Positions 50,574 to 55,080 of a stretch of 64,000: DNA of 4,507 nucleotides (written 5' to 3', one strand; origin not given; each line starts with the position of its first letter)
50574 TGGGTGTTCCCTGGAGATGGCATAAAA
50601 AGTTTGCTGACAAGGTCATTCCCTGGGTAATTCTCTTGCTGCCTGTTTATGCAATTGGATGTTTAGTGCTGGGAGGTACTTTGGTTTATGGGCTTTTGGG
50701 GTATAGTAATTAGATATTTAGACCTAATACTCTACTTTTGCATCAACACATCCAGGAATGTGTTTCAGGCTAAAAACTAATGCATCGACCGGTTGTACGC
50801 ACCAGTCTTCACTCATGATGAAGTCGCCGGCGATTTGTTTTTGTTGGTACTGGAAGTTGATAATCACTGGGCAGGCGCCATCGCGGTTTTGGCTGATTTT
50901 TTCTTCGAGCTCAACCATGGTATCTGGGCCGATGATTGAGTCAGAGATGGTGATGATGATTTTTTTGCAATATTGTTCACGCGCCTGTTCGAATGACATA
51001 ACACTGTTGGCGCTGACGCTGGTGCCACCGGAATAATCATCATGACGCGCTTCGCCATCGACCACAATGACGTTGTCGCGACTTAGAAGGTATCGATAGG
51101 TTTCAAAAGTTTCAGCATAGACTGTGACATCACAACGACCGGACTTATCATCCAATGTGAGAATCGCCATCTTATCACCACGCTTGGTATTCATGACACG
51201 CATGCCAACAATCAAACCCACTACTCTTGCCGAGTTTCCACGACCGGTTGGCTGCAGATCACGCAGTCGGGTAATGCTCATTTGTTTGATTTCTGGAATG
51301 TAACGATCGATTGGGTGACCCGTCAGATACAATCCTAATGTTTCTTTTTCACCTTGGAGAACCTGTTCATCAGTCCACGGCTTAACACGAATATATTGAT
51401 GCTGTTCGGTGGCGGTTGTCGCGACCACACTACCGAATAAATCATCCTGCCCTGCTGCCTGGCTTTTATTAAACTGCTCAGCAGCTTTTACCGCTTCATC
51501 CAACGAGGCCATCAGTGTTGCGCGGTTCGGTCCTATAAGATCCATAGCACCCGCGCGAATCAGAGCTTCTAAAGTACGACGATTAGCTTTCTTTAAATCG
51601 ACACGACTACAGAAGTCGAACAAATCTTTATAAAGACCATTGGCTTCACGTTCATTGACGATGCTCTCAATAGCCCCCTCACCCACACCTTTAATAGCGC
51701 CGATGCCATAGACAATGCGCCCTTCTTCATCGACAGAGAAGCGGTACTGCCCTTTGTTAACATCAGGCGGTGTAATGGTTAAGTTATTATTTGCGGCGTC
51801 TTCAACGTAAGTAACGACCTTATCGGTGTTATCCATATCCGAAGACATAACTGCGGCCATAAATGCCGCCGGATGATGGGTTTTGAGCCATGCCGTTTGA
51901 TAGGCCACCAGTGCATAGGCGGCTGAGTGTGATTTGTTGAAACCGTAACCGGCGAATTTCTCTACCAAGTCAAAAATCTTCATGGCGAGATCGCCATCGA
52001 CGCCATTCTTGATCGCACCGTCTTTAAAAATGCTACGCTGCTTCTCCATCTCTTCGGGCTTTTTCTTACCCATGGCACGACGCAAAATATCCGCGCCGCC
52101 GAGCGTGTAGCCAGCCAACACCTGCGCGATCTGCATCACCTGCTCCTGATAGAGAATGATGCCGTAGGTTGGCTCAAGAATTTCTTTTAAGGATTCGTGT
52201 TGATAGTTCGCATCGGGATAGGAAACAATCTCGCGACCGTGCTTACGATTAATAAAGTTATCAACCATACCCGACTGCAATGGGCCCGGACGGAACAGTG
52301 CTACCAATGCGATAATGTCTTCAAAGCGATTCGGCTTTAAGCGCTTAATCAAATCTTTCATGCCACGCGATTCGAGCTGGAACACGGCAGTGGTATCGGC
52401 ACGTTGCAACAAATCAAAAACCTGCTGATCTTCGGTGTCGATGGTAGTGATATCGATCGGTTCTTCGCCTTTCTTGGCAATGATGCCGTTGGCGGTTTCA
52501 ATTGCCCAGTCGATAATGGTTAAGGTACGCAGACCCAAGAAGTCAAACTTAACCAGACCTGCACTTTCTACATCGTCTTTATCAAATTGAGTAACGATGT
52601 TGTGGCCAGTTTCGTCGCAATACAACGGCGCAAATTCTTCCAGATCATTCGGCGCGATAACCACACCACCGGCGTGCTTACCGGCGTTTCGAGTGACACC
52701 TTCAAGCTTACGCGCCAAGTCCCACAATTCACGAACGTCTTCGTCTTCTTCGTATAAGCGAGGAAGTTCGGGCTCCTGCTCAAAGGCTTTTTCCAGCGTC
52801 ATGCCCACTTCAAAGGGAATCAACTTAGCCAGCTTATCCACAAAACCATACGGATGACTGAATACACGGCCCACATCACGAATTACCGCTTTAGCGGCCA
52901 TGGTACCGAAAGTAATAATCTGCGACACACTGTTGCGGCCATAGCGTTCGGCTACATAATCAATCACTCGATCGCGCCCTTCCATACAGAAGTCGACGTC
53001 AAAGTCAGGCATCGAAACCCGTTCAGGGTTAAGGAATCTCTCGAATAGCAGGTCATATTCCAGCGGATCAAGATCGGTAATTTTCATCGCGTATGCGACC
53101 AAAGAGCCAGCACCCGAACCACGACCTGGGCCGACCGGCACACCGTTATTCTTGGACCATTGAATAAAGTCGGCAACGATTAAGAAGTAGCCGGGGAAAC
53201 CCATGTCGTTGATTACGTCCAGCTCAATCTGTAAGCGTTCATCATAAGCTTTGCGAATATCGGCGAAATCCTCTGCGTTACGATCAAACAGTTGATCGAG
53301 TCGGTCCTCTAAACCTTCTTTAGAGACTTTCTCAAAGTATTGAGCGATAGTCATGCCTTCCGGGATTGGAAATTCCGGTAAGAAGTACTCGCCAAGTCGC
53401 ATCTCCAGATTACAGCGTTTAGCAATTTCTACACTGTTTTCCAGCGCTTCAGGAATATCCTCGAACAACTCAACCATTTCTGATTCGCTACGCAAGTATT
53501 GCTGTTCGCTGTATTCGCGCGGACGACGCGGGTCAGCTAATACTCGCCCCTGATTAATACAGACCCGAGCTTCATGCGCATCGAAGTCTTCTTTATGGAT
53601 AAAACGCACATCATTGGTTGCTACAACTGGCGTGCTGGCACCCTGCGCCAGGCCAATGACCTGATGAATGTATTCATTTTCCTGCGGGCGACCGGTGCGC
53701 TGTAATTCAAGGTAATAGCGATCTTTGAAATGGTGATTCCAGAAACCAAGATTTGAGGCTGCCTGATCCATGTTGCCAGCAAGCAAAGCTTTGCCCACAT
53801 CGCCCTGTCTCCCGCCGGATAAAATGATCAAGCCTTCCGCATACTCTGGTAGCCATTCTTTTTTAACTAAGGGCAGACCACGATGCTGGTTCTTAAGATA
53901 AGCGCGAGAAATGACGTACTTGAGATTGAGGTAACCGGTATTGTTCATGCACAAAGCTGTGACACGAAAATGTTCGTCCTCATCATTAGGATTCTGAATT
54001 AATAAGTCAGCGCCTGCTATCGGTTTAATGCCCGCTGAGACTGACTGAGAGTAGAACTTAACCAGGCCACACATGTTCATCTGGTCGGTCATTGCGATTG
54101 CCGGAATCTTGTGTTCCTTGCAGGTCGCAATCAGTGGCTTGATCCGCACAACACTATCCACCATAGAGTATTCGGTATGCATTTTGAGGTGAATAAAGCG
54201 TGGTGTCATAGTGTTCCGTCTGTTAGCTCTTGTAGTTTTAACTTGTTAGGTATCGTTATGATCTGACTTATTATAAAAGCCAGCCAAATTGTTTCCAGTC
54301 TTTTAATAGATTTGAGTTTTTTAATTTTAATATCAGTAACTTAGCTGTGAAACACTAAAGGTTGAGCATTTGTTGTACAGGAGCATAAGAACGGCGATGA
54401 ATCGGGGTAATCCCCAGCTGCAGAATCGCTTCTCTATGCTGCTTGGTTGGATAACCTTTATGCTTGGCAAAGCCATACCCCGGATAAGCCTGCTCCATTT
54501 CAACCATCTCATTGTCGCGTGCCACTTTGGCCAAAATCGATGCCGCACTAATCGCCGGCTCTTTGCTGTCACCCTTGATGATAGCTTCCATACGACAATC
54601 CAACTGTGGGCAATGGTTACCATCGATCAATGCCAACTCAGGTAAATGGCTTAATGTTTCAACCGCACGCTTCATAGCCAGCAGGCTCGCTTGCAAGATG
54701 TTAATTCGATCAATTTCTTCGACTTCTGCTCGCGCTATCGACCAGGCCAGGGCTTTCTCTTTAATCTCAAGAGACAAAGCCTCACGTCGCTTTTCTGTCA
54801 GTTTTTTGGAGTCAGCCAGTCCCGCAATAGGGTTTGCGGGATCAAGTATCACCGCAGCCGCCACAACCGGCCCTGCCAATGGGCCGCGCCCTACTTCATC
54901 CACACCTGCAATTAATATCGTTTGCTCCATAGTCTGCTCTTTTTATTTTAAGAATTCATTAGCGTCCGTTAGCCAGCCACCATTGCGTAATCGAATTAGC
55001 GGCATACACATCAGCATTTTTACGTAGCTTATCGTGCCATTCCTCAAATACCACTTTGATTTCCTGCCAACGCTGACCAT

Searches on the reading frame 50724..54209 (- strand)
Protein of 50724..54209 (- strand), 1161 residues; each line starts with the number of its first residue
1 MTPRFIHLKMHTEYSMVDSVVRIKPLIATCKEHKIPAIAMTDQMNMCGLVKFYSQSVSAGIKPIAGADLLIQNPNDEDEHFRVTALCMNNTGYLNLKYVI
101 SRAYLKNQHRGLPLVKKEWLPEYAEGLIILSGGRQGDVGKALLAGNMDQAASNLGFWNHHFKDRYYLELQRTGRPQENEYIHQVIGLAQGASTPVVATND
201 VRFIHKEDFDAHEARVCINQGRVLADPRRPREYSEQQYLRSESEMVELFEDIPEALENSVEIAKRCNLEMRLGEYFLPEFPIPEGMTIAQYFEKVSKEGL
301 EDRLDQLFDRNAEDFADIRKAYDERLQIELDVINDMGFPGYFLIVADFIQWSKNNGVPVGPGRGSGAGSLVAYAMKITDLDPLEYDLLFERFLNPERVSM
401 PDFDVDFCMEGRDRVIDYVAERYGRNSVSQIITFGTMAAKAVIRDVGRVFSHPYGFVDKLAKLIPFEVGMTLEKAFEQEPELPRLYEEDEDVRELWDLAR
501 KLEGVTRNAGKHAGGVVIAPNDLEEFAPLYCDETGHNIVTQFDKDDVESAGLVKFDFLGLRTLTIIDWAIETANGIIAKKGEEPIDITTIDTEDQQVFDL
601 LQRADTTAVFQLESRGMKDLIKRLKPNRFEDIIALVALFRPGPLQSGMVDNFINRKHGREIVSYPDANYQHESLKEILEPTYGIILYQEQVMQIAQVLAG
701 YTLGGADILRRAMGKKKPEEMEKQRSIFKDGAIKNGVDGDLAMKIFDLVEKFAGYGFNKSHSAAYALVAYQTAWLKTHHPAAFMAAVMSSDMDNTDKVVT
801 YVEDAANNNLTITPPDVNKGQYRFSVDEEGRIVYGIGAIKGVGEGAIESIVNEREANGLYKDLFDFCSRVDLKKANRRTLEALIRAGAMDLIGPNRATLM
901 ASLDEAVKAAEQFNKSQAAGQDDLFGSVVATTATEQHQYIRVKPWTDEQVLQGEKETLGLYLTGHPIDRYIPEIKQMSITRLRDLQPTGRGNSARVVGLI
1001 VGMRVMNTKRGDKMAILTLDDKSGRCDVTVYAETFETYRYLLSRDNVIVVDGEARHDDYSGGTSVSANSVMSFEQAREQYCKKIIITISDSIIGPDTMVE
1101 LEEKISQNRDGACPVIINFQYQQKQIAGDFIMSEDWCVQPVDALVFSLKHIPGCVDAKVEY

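Call 20: search_protein_families(library=ncbifam, proteins=[window:50724-54209:-], max_evalue=1e-8)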
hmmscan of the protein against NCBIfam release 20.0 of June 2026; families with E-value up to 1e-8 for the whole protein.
window:50724-54209:- (1161 aa): 13 families
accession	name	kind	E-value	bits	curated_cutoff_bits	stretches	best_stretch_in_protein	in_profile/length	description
NF004226.0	PRK05673.1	equivalog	0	1597.5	1002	1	2-1154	3-1140/1146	DNA polymerase III subunit alpha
TIGR00594.1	polc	superfamily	0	1355.1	434.35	1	5-1031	1-1022/1022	DNA polymerase III subunit alpha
NF005298.0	PRK06826.1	equivalog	0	1230.2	1260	1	3-1151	3-1142/1151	DNA polymerase III subunit alpha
NF005617.0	PRK07374.1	equivalog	1.5e-299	996.8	1653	1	5-1053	3-1062/1170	DNA polymerase III subunit alpha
NF005377.0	PRK06920.1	equivalog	7.8e-288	957.8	1806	1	4-1153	2-1100/1108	DNA polymerase III subunit alpha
NF007079.0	PRK09532.1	equivalog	2.9e-202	674.2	1525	1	5-758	3-777/876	DNA polymerase III subunit alpha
NF005516.0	PRK07135.1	equivalog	1.6e-199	665.4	1084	2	244-1045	183-951/974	DNA polymerase III DnaE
NF004225.0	PRK05672.1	subfamily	1.2e-198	662.5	939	1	2-1073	3-1032/1047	error-prone DNA polymerase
NF005582.0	PRK07279.1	equivalog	3.6e-198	660.9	1279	1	190-1129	145-1009/1033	DNA polymerase III subunit alpha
NF004550.0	PRK05898.1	equivalog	1.2e-180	603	1182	1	194-912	136-829/971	DNA polymerase III subunit alpha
NF005616.0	PRK07373.1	equivalog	1.2e-72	244.9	646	1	753-1056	34-345/449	DNA polymerase III subunit alpha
NF001688.0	PRK00448.1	equivalog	6e-51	173.2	873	1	80-384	614-914/1445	PolC-type DNA polymerase III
TIGR01405.1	polC_Gram_pos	equivalog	6.1e-44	150.1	1043.45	1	82-383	382-678/1211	DNA polymerase III subunit alpha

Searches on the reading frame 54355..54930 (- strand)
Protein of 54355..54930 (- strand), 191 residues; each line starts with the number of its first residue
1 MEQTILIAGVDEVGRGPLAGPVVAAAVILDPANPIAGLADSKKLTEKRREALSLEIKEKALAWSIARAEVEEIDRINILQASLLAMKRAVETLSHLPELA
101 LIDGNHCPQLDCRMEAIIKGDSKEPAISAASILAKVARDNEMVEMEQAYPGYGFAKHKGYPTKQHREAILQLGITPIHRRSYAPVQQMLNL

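Call 20: search_protein_families(library=ncbifam, proteins=[window:54355-54930:-], max_evalue=1e-8)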
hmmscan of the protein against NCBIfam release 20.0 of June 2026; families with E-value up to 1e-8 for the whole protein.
window:54355-54930:- (191 aa): 9 families
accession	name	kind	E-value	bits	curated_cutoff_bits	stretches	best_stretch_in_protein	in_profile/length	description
NF000596.1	PRK00015.1-4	equivalog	1e-91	305.9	251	1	6-190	1-185/186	ribonuclease HII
NF000595.1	PRK00015.1-3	equivalog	6.6e-78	261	167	1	6-188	3-187/188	ribonuclease HII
NF000594.1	PRK00015.1-1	equivalog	2.4e-77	260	243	1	4-188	68-251/251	ribonuclease HII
NF010537.0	PRK13925.1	equivalog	1.2e-63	214.4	252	1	4-188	9-198/200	ribonuclease HII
NF010538.0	PRK13926.1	equivalog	5.1e-63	213.1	285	1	5-190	22-206/213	ribonuclease HII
NF000598.1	PRK00015.2-2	equivalog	3.3e-59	200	273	1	7-185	22-203/203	ribonuclease HII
NF000600.1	PRK00015.2-4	equivalog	5.7e-51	173.1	364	1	7-186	30-211/212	ribonuclease HII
NF011119.0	PRK14550.1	equivalog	1.1e-32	113.8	350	1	7-190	2-193/204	ribonuclease HII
TIGR00729.1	TIGR00729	equivalog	3.2e-20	73.1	123.3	1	7-162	1-173/207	ribonuclease HII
